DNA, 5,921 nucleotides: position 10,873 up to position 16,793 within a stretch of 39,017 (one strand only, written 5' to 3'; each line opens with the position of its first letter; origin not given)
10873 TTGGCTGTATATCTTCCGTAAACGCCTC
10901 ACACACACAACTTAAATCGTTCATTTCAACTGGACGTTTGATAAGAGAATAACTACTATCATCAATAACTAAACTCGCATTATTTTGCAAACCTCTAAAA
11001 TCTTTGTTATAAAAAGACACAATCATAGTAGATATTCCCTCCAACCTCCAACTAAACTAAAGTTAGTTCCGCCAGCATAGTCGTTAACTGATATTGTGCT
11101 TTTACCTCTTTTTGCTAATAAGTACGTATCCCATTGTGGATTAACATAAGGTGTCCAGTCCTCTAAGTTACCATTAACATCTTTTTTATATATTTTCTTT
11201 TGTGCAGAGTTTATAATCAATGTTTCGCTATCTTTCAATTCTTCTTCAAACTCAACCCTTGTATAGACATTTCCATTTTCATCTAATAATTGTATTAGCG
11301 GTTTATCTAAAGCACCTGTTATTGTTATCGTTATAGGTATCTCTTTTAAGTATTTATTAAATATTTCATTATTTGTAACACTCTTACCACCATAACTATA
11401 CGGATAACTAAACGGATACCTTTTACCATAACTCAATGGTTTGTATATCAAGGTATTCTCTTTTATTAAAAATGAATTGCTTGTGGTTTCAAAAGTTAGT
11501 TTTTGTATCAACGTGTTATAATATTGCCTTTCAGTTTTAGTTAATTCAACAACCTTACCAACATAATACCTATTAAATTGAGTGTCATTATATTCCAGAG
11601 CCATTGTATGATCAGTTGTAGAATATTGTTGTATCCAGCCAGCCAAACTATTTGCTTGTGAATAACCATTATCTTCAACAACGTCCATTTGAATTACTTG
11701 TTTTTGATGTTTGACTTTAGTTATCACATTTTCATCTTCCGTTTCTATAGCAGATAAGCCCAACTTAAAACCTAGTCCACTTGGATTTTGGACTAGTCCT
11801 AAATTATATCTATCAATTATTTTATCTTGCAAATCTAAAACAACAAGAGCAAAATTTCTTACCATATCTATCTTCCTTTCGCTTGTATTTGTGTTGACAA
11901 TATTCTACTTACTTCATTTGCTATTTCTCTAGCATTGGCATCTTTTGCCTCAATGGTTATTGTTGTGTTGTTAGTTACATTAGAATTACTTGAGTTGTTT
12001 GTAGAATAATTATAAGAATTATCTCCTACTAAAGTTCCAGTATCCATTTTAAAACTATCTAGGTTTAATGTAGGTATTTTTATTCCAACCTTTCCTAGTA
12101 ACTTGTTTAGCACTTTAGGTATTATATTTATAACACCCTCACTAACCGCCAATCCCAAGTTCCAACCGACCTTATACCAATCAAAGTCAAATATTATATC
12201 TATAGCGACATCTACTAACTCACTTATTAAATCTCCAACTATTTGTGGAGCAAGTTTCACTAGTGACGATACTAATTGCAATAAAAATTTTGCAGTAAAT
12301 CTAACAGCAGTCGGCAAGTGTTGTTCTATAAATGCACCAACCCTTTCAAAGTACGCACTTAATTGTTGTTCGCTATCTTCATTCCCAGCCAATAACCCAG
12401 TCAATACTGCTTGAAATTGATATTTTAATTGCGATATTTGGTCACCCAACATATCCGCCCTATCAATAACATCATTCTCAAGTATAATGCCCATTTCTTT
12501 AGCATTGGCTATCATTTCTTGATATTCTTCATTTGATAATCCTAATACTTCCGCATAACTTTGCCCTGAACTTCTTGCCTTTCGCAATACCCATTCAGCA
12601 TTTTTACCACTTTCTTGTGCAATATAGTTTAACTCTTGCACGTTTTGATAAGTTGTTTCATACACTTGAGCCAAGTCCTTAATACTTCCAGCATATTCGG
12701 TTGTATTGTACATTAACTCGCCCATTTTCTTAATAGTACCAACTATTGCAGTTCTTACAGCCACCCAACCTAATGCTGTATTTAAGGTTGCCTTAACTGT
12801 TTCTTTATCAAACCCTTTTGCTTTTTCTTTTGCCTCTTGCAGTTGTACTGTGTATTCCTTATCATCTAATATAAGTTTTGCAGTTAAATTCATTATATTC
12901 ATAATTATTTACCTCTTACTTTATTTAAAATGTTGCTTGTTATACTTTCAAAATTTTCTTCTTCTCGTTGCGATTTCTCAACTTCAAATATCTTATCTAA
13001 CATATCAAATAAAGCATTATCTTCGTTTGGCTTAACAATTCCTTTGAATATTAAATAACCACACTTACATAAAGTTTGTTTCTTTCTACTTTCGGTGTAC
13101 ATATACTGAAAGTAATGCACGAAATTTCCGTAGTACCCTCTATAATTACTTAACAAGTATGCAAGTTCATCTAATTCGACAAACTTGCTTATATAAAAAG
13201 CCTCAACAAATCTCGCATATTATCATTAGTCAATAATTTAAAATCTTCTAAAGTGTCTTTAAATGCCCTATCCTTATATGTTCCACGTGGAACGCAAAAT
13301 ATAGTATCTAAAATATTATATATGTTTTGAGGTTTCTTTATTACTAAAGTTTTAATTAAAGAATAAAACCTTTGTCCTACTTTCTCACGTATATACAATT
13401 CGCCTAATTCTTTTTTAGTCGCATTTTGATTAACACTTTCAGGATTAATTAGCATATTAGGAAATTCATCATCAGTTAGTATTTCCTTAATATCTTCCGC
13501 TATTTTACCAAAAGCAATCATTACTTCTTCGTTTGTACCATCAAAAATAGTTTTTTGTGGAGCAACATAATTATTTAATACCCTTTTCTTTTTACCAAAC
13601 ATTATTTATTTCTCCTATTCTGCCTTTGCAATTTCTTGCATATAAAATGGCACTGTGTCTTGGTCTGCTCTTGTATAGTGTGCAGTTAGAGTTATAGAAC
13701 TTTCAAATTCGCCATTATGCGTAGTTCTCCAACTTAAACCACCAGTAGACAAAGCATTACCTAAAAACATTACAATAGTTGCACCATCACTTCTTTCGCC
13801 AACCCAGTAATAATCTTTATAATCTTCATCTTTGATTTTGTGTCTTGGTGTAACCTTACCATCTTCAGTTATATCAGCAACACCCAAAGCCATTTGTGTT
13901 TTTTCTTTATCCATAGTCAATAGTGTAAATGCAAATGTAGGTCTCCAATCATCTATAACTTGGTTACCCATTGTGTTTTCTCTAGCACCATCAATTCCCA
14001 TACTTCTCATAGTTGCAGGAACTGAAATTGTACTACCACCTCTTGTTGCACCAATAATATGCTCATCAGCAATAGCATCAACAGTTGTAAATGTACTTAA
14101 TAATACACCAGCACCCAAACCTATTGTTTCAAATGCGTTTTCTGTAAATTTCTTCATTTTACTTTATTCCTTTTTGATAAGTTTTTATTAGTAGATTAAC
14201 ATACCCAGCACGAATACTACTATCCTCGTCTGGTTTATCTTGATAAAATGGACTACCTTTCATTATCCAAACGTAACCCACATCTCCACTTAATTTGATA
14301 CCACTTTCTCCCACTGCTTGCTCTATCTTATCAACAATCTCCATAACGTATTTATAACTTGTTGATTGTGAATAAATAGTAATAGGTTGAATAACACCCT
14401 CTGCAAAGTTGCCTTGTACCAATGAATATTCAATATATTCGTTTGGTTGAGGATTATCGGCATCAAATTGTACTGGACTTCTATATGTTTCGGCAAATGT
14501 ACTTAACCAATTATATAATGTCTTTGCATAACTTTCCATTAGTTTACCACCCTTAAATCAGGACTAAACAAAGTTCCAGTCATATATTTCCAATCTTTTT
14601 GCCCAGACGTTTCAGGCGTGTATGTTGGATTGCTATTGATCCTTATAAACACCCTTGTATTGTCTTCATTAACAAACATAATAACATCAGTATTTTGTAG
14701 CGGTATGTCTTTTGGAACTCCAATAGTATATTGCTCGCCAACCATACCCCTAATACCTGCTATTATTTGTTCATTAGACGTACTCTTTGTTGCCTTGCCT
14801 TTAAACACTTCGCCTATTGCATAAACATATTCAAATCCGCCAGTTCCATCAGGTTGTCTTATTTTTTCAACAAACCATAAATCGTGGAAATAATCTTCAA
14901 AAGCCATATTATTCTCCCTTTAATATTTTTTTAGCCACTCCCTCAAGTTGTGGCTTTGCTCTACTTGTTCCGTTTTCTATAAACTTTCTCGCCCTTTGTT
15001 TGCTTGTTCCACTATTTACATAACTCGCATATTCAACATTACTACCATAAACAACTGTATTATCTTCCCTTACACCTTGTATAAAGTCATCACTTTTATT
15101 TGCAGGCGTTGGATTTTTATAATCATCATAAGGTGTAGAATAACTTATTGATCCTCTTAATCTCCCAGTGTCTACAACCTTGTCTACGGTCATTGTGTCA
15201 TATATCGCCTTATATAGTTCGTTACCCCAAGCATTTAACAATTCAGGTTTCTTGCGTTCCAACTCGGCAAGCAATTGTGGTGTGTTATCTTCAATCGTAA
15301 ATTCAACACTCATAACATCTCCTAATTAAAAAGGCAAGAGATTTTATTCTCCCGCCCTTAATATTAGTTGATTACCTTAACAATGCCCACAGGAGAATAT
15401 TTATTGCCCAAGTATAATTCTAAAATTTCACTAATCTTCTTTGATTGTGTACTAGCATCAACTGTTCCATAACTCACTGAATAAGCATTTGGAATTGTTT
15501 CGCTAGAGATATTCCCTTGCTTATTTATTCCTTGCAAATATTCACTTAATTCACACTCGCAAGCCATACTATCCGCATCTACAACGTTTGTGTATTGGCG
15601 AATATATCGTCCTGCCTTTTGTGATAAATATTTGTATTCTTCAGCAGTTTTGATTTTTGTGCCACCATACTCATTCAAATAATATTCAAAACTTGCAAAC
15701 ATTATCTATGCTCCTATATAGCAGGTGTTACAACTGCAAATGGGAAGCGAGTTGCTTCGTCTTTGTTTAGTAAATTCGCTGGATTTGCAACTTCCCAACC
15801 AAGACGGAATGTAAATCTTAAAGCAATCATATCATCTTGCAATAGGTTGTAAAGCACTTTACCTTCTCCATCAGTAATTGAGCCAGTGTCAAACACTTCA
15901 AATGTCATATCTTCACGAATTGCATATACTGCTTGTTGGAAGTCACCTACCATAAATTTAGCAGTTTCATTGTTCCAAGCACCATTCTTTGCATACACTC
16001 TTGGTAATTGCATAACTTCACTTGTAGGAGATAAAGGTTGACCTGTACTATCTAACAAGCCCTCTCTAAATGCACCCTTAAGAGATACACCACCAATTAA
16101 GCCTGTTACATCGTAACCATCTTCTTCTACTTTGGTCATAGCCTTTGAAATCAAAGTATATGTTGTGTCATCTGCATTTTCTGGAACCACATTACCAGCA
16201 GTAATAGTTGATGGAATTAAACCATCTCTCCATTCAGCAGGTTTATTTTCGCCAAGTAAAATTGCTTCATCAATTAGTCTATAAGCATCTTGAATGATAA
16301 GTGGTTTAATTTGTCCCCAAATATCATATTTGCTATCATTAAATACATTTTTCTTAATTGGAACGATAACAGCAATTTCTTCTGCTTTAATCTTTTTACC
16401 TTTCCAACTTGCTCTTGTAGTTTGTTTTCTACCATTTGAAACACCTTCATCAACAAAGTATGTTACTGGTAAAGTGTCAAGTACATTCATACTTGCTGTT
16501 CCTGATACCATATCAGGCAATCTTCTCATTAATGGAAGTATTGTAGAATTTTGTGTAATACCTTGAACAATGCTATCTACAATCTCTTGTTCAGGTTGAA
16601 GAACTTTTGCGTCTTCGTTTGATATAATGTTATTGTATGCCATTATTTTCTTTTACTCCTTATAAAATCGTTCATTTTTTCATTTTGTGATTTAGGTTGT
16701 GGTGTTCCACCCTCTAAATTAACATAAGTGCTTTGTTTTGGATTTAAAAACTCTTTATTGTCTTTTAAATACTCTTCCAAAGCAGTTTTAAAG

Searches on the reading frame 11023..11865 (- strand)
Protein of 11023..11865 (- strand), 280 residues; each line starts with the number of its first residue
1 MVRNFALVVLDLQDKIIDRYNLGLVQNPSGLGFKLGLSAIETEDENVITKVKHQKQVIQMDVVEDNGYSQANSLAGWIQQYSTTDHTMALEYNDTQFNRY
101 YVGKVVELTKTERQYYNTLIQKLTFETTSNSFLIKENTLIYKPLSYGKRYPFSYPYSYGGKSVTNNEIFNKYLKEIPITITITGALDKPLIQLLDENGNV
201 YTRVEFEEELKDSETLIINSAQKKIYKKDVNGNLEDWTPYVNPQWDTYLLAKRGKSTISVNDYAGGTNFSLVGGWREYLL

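Call 9: search_protein_families(library=phrogs, proteins=[window:11023-11865:-], max_evalue=0.001)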
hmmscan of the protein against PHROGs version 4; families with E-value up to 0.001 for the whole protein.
window:11023-11865:- (280 aa): 0 families

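Call 12: search_protein_families(library=pfam, proteins=[window:11023-11865:-], max_evalue=0.01)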
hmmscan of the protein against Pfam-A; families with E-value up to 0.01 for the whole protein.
window:11023-11865:- (280 aa): 1 family
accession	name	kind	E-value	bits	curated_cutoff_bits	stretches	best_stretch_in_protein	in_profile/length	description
PF16774.11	Dit_N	-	1.2e-06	29.3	25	1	22-127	21-128/129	Distal tail protein, N-terminal domain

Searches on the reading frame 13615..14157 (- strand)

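Call 9: search_protein_families(library=phrogs, proteins=[window:13615-14157:-], max_evalue=0.001)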
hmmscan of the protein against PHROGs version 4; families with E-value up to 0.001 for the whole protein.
window:13615-14157:- (180 aa): 1 family
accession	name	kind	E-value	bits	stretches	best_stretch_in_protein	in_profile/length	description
phrog_885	-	tail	2.5e-25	90.2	1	4-171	9-189/338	major tail protein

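Call 80: search_protein_families(library=pfam, alignment_id=A6, max_evalue=0.001)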
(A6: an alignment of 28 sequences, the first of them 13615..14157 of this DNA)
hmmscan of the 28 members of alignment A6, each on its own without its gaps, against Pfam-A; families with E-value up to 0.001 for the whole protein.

A. member 1, window:13615-14157:- (180 aa): 0 families

B. families by the number of members that match (of 28 scanned): 13 families
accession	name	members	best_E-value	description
PF00145.23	DNA_methylase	1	4.3e-54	C-5 cytosine-specific DNA methylase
PF06152.16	Phage_min_cap2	1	3.6e-39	Phage minor capsid protein 2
PF00436.31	SSB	1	1.3e-25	Single-strand binding protein family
PF09643.15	YopX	1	1.1e-21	YopX protein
PF05133.19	SPP1_portal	1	1.2e-21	Phage portal protein, SPP1 Gp6-like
PF05065.19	Phage_capsid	1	4.4e-18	Phage capsid family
PF13730.12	HTH_36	1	4.9e-06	Helix-turn-helix domain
PF04883.17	HK97-gp10_like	1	5.3e-06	Bacteriophage HK97-gp10, putative tail-component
PF14279.12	HNH_5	1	3.1e-05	HNH endonuclease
PF01844.29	HNH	1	8.2e-05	HNH endonuclease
PF03237.21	Terminase_6N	1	0.00011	Terminase large subunit, T4likevirus-type, N-terminal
PF01541.30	GIY-YIG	1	0.00012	GIY-YIG catalytic domain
PF12329.13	TMF_DNA_bd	1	0.00039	TATA element modulatory factor 1 DNA binding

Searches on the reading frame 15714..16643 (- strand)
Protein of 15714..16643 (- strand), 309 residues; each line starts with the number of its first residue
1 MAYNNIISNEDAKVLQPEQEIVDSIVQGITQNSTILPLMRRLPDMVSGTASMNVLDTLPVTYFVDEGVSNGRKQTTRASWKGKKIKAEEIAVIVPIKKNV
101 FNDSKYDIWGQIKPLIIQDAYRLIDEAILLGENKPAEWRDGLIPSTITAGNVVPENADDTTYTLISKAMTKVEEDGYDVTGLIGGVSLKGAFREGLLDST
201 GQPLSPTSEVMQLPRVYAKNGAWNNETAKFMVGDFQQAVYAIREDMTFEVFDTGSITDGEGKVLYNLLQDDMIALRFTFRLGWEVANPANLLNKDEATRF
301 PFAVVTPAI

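Call 10: search_protein_families(library=phrogs, proteins=[window:15714-16643:-], max_evalue=0.001)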
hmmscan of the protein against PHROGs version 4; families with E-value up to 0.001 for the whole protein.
window:15714-16643:- (309 aa): 1 family
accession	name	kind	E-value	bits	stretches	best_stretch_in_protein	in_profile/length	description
phrog_10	-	head and packaging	7.1e-32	112.2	1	5-308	358-636/752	major head protein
